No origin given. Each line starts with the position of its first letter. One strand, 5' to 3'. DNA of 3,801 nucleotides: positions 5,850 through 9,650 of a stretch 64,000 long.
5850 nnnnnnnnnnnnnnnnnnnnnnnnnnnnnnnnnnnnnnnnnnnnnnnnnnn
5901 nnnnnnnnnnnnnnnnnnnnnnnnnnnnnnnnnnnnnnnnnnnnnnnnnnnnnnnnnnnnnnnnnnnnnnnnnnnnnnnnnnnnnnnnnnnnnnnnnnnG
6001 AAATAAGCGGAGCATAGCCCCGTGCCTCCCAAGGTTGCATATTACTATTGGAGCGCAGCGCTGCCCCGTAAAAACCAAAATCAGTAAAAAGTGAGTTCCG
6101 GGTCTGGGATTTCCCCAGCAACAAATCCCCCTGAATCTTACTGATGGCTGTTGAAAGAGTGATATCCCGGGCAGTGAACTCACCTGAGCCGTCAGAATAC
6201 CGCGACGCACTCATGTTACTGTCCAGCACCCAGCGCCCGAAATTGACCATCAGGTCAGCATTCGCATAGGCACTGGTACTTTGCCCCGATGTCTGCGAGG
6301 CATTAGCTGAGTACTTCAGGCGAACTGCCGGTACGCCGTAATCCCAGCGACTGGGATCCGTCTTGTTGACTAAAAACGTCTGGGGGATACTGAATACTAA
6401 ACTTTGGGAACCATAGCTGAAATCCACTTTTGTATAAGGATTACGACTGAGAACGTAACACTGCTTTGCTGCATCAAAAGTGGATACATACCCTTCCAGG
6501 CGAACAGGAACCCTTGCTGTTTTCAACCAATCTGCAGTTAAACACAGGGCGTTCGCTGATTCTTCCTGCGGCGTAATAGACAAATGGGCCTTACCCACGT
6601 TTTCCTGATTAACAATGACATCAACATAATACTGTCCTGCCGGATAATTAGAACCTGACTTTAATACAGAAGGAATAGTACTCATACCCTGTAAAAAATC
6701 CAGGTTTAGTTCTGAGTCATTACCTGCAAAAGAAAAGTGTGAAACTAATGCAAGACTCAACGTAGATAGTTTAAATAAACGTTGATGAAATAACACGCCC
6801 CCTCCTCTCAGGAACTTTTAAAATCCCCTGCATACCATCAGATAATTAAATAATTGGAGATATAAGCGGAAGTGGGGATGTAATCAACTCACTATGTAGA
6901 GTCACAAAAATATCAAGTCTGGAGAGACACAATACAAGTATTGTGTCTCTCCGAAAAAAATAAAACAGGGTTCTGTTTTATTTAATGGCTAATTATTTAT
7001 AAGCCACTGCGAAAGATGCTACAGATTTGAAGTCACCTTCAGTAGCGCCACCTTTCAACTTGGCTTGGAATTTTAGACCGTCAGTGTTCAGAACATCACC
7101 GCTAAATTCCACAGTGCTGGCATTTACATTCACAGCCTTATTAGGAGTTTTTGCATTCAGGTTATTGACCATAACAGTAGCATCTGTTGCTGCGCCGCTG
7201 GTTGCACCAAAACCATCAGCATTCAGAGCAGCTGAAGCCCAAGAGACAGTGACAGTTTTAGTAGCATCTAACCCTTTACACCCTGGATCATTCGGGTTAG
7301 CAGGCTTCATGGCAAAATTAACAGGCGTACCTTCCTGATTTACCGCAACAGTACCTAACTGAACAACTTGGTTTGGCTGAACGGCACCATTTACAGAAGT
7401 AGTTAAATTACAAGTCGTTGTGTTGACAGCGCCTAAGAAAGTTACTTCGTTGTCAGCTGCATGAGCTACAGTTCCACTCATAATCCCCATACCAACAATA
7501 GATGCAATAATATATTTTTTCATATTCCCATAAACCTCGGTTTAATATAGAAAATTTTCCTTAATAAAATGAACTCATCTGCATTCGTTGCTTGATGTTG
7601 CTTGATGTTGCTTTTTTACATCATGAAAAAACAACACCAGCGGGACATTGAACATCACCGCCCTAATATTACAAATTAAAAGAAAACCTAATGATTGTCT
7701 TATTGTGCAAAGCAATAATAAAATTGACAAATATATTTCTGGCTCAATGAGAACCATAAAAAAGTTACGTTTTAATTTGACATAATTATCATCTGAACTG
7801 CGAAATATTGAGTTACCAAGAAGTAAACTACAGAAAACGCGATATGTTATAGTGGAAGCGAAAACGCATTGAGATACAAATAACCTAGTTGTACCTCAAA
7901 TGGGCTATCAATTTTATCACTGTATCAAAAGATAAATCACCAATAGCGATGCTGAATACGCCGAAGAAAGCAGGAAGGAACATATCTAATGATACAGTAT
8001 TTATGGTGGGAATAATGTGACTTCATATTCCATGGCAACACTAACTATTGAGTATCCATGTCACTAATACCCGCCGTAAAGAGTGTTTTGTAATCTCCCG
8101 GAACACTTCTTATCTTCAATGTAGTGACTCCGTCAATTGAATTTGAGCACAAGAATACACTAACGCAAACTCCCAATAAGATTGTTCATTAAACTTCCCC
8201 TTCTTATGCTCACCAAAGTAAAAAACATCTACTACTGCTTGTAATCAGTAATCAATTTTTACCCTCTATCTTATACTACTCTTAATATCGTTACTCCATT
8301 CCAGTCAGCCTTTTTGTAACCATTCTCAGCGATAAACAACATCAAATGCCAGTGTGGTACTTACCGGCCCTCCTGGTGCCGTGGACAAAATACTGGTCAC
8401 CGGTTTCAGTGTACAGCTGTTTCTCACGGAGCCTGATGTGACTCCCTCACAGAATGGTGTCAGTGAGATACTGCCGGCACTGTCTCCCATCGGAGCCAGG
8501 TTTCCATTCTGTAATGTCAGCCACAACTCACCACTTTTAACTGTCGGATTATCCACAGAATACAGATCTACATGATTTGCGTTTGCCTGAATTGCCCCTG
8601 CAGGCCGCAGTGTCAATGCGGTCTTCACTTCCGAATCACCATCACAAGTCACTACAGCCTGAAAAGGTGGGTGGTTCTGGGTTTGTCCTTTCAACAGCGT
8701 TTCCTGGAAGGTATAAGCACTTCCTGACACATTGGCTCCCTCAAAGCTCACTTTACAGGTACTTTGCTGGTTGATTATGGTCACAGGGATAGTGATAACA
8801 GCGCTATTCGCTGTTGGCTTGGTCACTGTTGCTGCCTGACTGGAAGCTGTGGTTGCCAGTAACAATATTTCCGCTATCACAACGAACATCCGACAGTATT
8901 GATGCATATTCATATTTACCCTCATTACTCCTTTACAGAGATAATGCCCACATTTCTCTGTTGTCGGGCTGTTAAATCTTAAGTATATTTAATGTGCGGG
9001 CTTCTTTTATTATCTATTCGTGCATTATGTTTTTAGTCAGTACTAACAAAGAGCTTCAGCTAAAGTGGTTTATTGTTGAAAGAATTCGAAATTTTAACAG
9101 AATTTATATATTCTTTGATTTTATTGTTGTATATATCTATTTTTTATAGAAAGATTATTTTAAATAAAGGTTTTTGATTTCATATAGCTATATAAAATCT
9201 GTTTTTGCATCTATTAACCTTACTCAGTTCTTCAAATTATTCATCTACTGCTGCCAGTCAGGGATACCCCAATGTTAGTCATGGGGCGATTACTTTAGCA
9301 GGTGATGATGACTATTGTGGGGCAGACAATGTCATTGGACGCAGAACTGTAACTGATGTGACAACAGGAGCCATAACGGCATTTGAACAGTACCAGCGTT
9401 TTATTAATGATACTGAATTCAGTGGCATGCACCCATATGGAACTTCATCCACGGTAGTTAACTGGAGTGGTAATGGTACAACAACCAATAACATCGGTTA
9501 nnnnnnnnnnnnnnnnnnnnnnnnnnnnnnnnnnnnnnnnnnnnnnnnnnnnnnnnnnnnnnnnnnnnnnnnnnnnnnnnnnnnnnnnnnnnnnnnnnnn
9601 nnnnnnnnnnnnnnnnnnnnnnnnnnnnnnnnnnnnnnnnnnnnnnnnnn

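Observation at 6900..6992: Stem-loops in the spacer between fimbrial major-subunit and usher genes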

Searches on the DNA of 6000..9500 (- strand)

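Call 19: search_rna_families(source=window, start=6000, end=9500, threshold=evalue, max_evalue=1)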
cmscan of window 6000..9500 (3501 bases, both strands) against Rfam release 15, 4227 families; matches with E-value up to 1: 0.
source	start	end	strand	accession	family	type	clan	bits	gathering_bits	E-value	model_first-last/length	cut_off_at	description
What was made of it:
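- On Any curated RNA family (Rfam 15): No match with E <= 1 in 6000-9500 on either strand (call 19).
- Tried and rejected: Rfam: a permissive scan of 6000-9500 found nothing (call 19).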

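Call 47: search_dna_similar(query=window:6797-6995:-, collection=plasmids, mode=distant, max_rows=30, max_evalue=0.01)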
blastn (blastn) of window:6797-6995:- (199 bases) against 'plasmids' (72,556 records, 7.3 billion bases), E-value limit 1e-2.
Records with a match: 7; places in all: 9; records where one place covers at least 80% of the query: 7.
Best place of each record, by identity: 95-99% 2; 90-95% 5.
By first word of the organism name: Escherichia 7.
By predicted mobility (MOB-suite, as given by PLSDB): conjugative 7.
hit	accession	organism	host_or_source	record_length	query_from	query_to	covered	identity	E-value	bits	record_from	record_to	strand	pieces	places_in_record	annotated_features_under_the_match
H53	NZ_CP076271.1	Escherichia coli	Bos taurus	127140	1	198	99%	99.0%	3e-93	347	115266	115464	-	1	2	fimbrial protein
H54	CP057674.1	Escherichia coli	culture,Pooled sheep faecal samples ...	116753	1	198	99%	99.0%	3e-93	347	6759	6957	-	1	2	fimbrial protein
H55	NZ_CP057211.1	Escherichia fergusonii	culture,Pooled sheep faecal samples ...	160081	1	199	100%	94.6%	3e-80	305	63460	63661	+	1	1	fimbrial protein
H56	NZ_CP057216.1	Escherichia fergusonii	culture,Pooled sheep faecal samples ...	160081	1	199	100%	94.6%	3e-80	305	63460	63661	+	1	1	fimbrial protein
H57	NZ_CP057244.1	Escherichia fergusonii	culture,Pooled sheep faecal samples ...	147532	1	199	100%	94.6%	3e-80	305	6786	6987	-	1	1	fimbrial protein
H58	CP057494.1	Escherichia coli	culture,Pooled sheep faecal samples ...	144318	1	199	100%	94.6%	3e-80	305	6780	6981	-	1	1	fimbrial protein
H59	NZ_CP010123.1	Escherichia coli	cow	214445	1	192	96%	93.8%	2e-76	291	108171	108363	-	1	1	fimbrial protein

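Call 48: search_dna_similar(query=window:6900-6995:-, collection=ecoli_genomes, mode=distant, max_rows=20, max_evalue=1)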
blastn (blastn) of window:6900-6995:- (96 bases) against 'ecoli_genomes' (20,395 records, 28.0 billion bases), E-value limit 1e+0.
Records with a match: 2; places in all: 4; records where one place covers at least 80% of the query: 2.
Genomes with a match: 2 of 5426; with a place that covers at least 80% of the query: 2. Places per genome that has any: lowest 2, median 2, highest 2. On chromosomes: 0 places; on plasmids: 4.
Best place of each record, by identity: 95-99% 2.
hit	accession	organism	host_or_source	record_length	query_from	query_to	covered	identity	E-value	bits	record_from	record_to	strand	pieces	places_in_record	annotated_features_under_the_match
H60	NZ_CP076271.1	Escherichia coli strain Ceylon31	Bos taurus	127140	1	96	100%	99.0%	8e-39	168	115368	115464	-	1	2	fimbrial protein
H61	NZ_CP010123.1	Escherichia coli strain C5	cow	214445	1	96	100%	95.9%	5e-35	154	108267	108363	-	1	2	fimbrial protein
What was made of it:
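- On REP/BIME or other dispersed palindromic repeat: Among 5,426 complete E. coli genomes, only the two orthologous plasmids match (call 48).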

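Call 49: get_annotated_region(hit=H57, flank=300)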
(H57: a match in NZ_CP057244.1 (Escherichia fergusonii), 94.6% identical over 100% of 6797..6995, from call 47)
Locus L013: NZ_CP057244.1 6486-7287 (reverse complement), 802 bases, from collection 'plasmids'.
description: Escherichia fergusonii strain RHB32-C05 plasmid pRHB32-C05_2, complete sequence
organism: Escherichia fergusonii (NCBI taxid 564)
taxonomy: Bacteria; Pseudomonadota; Gammaproteobacteria; Enterobacterales; Enterobacteriaceae; Escherichia; Escherichia fergusonii
host: -; source: culture,Pooled sheep faecal samples collected from floor of farm; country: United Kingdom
typing (MOB-suite, as given by PLSDB): conjugative; replicon IncFIA,IncFIB,IncFIC; relaxase MOBF; mating-pair formation MPF_F
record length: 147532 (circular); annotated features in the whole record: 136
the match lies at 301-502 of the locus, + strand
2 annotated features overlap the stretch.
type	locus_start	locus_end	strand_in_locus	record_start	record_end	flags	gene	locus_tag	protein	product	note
CDS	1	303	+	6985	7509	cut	-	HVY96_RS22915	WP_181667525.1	fimbrial protein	-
CDS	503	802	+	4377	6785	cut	pefC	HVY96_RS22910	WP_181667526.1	PefC/AfrB family outer membrane usher protein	-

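Call 50: get_annotated_region(hit=H59, flank=300)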
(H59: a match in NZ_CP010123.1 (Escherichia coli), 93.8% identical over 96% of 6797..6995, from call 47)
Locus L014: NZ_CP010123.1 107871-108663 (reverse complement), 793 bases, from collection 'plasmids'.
description: Escherichia coli strain C5 plasmid A, complete sequence
organism: Escherichia coli (NCBI taxid 562)
taxonomy: Bacteria; Pseudomonadota; Gammaproteobacteria; Enterobacterales; Enterobacteriaceae; Escherichia; Escherichia coli
host: -; source: cow; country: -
typing (MOB-suite, as given by PLSDB): conjugative; replicon IncFIB,IncFIC,IncI-gamma/K1; relaxase MOBF; mating-pair formation MPF_F
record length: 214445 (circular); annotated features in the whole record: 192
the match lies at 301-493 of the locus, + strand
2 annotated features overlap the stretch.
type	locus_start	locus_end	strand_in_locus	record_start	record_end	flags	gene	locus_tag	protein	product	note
CDS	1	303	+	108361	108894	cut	-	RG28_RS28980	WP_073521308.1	fimbrial protein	-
CDS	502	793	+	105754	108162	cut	pefC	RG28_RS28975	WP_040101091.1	PefC/AfrB family outer membrane usher protein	-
